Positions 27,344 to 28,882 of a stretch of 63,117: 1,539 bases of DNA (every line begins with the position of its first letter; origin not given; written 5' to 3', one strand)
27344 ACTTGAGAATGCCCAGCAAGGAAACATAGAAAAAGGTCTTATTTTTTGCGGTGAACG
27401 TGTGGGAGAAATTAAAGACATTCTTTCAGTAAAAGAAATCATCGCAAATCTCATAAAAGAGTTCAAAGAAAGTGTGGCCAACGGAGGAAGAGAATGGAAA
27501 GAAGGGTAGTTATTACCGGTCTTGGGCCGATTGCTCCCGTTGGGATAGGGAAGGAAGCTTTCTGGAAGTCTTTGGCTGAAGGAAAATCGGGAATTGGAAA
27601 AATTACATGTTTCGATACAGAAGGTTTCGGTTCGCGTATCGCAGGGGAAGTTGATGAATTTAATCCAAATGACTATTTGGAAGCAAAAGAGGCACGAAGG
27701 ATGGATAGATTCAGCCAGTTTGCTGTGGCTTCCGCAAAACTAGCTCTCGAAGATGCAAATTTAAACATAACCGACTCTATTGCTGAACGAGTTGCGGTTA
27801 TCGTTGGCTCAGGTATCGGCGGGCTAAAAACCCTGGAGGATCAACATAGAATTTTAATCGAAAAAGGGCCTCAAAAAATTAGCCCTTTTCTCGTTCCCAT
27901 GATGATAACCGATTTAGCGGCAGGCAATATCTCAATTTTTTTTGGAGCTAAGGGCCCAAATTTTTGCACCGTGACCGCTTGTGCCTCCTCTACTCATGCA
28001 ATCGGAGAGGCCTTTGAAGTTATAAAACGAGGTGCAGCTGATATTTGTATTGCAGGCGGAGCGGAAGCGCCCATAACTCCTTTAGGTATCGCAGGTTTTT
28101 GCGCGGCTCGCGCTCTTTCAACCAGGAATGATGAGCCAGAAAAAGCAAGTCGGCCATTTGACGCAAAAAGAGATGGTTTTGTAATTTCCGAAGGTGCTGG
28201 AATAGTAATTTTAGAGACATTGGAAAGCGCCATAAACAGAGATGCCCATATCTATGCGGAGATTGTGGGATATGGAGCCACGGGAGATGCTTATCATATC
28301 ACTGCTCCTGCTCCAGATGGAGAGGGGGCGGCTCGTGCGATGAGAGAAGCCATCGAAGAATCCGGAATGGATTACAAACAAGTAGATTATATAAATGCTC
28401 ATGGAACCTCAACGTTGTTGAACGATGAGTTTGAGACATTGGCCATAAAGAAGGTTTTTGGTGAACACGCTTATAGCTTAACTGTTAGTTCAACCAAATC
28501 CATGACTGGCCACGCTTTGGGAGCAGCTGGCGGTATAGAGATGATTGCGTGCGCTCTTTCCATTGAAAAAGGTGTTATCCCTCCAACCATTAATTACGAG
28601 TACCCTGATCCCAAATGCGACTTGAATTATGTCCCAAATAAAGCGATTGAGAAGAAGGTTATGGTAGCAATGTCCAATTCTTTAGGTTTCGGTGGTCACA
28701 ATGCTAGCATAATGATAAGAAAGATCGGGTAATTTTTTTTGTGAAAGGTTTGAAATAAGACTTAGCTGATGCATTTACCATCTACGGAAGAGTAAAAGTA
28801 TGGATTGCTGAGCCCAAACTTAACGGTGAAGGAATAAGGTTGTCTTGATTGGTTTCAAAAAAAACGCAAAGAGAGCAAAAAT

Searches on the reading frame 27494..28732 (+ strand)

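Call 35: search_protein_families(library=pfam, proteins=[window:27494-28732:+], max_evalue=1e-10)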
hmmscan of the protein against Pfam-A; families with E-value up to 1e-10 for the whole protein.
window:27494-28732:+ (412 aa): 2 families
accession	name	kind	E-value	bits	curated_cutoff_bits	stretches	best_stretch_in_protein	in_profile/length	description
PF00109.32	ketoacyl-synt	-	3.1e-60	204.3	20.8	1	3-246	2-252/252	Beta-ketoacyl synthase, N-terminal domain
PF02801.28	Ketoacyl-synt_C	-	8.6e-43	145.6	20.8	1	254-369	1-119/119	Beta-ketoacyl synthase, C-terminal domain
